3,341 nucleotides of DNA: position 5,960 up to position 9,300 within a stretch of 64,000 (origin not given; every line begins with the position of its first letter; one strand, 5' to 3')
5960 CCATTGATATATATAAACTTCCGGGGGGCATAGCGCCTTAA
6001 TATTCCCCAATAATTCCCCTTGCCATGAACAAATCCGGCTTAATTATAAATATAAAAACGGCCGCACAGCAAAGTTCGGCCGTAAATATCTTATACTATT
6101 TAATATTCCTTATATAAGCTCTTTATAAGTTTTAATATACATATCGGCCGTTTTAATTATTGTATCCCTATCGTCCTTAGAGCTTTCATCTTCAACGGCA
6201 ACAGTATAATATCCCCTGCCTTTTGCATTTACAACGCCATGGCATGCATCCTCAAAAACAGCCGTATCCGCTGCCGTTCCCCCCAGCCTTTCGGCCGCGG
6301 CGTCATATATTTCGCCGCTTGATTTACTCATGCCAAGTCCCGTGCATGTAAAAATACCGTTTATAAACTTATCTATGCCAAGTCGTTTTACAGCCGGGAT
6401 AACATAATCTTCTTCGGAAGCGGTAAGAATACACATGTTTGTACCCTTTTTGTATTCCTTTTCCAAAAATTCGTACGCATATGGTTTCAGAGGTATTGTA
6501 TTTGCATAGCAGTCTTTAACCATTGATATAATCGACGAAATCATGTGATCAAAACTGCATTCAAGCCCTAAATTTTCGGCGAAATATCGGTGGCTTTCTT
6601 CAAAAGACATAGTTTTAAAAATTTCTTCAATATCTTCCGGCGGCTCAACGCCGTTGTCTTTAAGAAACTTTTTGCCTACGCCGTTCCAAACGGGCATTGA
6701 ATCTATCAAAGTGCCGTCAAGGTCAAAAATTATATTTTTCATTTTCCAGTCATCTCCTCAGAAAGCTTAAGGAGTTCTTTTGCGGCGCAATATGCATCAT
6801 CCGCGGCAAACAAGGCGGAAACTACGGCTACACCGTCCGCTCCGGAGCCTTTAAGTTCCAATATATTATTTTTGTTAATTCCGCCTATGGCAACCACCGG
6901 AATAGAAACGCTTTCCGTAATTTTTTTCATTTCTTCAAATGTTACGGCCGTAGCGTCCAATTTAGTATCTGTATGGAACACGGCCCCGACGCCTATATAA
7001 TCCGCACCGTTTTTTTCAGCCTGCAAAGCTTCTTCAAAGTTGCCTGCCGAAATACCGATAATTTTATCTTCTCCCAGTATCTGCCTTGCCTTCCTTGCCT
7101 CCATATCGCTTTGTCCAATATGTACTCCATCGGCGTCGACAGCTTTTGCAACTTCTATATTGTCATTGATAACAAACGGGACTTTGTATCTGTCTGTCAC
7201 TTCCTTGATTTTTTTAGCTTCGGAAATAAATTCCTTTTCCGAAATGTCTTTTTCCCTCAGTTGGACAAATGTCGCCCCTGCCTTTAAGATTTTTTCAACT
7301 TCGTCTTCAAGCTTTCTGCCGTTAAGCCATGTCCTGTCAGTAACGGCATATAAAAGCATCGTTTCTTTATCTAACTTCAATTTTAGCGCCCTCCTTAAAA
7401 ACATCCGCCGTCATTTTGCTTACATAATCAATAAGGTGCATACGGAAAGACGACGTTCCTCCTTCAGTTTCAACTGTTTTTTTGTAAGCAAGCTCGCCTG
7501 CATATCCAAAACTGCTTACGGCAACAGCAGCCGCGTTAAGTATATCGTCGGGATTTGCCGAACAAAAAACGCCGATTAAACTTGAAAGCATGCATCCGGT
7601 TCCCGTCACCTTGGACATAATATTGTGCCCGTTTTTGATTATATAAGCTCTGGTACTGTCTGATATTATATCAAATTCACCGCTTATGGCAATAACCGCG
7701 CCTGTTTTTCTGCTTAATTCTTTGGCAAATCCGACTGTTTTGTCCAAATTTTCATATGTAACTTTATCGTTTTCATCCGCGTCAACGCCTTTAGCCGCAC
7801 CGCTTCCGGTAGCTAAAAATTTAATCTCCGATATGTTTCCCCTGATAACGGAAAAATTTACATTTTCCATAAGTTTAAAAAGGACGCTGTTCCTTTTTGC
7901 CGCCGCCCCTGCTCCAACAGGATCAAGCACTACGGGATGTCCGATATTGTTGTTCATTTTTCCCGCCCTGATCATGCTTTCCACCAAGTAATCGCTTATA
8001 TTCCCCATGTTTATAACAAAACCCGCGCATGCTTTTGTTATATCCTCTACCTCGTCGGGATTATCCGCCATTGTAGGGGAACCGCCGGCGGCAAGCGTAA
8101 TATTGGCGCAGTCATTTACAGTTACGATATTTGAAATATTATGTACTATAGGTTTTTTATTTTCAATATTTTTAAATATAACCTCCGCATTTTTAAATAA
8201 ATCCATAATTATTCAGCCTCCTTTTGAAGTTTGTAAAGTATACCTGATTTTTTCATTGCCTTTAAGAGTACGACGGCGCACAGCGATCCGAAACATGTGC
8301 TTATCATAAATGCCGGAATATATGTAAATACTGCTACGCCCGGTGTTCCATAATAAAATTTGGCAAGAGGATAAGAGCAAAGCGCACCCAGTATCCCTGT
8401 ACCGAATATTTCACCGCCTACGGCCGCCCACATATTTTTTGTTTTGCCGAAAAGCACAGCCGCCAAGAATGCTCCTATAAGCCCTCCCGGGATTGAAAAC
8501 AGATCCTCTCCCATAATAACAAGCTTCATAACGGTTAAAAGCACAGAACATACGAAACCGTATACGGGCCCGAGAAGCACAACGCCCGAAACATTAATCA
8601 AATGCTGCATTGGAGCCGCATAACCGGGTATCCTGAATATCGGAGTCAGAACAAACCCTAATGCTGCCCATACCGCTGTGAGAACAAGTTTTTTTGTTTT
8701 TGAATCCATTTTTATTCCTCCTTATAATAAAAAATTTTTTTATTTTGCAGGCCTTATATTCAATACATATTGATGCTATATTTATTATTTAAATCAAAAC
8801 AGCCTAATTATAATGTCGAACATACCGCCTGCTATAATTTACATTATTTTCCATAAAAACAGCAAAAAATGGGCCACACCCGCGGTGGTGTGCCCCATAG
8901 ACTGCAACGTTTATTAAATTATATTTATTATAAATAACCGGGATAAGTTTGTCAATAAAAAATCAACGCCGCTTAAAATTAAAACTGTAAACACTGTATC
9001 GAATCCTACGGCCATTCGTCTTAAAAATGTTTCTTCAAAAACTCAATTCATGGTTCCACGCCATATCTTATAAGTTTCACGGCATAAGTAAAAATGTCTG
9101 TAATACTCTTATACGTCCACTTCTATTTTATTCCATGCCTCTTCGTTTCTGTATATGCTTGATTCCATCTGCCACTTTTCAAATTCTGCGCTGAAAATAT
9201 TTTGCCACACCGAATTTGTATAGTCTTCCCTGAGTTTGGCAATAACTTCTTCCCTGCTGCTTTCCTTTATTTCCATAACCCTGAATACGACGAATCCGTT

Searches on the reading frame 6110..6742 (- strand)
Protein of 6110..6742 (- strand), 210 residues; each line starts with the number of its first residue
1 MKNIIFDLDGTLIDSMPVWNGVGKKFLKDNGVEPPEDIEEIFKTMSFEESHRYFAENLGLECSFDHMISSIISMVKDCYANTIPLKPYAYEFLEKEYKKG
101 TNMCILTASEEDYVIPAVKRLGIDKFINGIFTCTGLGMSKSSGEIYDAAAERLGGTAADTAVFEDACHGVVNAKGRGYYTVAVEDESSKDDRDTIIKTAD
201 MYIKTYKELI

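Call 22: search_protein_families(library=pfam, proteins=[window:6110-6742:-])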
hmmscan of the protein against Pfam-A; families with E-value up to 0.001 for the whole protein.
window:6110-6742:- (210 aa): 4 families
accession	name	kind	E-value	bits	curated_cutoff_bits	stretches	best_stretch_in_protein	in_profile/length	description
PF13419.12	HAD_2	-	2.8e-18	67.1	23.8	1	4-183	1-178/178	Haloacid dehalogenase-like hydrolase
PF00702.32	Hydrolase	-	1.7e-16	61.6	26.4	1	1-168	1-182/191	haloacid dehalogenase-like hydrolase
PF12710.13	HAD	-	4e-08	34.3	27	1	4-134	1-142/189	haloacid dehalogenase-like hydrolase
PF03031.24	NIF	-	0.00019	21.6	21.8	0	57-127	32-81/160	NLI interacting factor-like phosphatase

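Call 45: find_encoding_contigs(protein=window:6110-6742:-, flank=3000, max_places=10)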
Protein window:6110-6742:- (210 aa): 23 contigs read that carry it; 5 places shown.
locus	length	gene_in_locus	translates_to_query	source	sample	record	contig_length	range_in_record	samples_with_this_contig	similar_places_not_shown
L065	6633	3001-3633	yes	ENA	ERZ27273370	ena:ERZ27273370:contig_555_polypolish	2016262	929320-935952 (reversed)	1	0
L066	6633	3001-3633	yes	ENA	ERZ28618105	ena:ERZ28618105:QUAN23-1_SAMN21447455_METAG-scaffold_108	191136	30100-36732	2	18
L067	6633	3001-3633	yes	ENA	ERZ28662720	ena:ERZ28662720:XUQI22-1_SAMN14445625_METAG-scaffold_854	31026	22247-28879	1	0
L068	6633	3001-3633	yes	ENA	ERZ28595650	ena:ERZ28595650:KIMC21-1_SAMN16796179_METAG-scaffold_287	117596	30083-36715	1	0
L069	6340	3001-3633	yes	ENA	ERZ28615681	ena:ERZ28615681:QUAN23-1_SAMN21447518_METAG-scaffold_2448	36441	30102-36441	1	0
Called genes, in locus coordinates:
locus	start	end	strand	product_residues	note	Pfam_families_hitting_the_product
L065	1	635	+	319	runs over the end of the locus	PF13623:SurA_N_2, PF13624:SurA_N_3 (weak)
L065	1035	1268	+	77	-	PF09512:ThiW (weak)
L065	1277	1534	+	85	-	PF09512:ThiW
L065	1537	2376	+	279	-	PF02110:HK, PF01256:Carb_kinase (weak)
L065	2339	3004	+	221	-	PF02581:TMP-TENI, PF03060:NMO (weak)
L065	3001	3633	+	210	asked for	PF00702:Hydrolase, PF12710:HAD, PF13419:HAD_2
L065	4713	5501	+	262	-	PF01012:ETF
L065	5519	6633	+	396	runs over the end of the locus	PF00037:Fer4, PF12797:Fer4_2 (weak), PF12837:Fer4_6 (weak), PF12838:Fer4_7 (weak), PF13237:Fer4_10, PF14697:Fer4_21, PF01012:ETF, PF00766:ETF_alpha, +4 more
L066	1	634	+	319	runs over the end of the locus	PF13623:SurA_N_2, PF13624:SurA_N_3 (weak)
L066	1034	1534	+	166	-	PF07155:ECF-ribofla_trS (faint), PF12822:ECF_trnsprt (weak), PF09512:ThiW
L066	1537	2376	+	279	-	PF02110:HK, PF01256:Carb_kinase (weak)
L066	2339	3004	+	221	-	PF02581:TMP-TENI, PF03060:NMO (weak)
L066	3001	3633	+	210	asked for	PF00702:Hydrolase, PF12710:HAD, PF13419:HAD_2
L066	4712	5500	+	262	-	PF01012:ETF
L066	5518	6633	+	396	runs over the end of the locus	PF00037:Fer4, PF12797:Fer4_2 (weak), PF12837:Fer4_6 (weak), PF12838:Fer4_7, PF13237:Fer4_10, PF14697:Fer4_21, PF01012:ETF, PF00766:ETF_alpha, +5 more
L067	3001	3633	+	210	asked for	PF00702:Hydrolase, PF12710:HAD, PF13419:HAD_2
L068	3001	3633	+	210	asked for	PF00702:Hydrolase, PF12710:HAD, PF13419:HAD_2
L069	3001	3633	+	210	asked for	PF00702:Hydrolase, PF12710:HAD, PF13419:HAD_2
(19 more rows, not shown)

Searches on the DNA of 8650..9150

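Call 90: search_rna_families(source=window, start=8650, end=9150, threshold=evalue, max_evalue=1)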
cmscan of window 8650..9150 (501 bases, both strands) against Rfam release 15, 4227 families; matches with E-value up to 1: 1.
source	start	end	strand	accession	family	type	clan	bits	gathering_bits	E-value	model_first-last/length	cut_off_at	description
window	8711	8766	-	RF02948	cow-rumen-4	Gene; sRNA;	-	20.5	48.5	0.75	1-64/64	no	cow-rumen-4 RNA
